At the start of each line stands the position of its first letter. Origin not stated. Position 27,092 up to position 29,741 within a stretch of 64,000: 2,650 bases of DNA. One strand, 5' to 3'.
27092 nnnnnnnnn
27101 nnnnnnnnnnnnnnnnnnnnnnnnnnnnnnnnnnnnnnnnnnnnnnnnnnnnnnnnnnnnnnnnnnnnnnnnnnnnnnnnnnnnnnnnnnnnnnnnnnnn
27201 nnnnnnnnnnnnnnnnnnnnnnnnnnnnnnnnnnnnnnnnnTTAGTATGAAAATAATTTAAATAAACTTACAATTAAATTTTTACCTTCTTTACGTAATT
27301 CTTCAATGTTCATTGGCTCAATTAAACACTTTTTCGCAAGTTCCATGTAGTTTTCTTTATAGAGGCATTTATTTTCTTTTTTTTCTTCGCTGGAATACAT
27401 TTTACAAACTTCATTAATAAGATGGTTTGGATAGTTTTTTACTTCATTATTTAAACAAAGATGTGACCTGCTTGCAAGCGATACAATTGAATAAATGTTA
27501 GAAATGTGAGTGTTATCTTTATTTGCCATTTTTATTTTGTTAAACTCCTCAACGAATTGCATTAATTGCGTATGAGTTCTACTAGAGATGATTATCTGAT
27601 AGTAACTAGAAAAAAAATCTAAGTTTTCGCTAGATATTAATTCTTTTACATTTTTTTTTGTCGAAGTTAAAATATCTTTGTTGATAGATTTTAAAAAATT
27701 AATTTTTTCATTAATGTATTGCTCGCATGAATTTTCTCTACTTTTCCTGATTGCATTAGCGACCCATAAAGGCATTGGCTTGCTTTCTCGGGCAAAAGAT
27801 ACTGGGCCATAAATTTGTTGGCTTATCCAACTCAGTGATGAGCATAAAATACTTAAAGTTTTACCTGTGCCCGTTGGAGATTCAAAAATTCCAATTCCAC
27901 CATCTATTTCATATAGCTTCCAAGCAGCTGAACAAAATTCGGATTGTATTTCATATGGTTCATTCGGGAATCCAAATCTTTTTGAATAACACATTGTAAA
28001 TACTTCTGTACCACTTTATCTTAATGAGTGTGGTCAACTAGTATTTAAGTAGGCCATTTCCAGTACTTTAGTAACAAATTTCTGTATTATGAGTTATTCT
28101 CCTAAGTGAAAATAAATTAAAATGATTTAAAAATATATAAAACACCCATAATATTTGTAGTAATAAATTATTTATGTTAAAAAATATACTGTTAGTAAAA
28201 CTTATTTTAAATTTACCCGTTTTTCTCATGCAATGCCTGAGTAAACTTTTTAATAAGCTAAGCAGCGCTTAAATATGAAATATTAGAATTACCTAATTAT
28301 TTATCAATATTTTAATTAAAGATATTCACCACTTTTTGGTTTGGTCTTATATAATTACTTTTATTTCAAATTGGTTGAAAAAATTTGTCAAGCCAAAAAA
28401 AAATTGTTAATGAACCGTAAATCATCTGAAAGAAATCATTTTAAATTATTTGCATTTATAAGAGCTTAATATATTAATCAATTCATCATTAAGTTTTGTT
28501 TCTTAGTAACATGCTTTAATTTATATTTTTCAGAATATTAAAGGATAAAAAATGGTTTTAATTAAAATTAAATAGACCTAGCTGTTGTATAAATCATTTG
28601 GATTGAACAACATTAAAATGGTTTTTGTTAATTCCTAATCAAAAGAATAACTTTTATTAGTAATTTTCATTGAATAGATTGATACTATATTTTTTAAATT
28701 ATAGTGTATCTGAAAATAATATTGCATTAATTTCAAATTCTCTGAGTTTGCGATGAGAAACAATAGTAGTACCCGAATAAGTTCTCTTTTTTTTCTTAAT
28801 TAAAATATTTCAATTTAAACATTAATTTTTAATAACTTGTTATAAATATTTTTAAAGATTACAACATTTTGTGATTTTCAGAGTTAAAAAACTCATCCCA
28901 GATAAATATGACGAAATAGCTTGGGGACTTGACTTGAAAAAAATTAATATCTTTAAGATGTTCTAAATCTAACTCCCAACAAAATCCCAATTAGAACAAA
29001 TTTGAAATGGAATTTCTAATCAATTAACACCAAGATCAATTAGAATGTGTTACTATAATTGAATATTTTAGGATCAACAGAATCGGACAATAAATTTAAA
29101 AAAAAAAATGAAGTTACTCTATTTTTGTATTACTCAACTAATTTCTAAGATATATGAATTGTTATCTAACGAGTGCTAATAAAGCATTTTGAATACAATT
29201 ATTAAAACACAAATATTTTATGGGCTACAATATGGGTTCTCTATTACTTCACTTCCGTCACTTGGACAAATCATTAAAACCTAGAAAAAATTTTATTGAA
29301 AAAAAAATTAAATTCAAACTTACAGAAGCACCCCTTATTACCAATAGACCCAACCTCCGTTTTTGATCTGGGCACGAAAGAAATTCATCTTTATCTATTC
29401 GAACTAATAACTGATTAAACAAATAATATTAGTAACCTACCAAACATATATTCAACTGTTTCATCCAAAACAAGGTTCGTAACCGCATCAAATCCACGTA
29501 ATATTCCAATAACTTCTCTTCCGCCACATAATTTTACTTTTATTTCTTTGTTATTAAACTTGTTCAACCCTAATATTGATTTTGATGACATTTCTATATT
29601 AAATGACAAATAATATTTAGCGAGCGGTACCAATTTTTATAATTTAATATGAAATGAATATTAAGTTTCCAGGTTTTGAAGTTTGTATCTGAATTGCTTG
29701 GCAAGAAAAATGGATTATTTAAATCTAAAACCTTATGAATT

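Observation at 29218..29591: Three-exon LSm7 gene hidden in an apparently ORF-free region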

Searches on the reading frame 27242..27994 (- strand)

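Call 4: search_protein_families(library=pfam, proteins=[window:27242-27994:-], max_evalue=0.01)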
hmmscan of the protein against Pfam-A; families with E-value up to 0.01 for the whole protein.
window:27242-27994:- (250 aa): 2 families
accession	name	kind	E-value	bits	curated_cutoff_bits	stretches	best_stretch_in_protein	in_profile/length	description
PF06733.21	DEAD_2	-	1.9e-15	57.4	21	1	137-240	2-103/172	DEAD_2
PF04851.21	ResIII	-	0.0023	18.3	22.5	1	13-159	4-151/164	Type III restriction enzyme, res subunit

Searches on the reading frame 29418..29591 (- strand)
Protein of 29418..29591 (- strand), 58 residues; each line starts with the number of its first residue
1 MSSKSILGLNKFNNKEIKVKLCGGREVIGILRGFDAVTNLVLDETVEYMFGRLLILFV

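Call 4: search_protein_families(library=pfam, proteins=[window:29418-29591:-], max_evalue=0.01)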
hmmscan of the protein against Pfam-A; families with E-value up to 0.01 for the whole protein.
seq(58 aa): 1 family
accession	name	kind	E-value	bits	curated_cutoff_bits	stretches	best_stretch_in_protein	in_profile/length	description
PF01423.28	LSM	-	6.2e-13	48.7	23.4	1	9-51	3-45/66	LSM domain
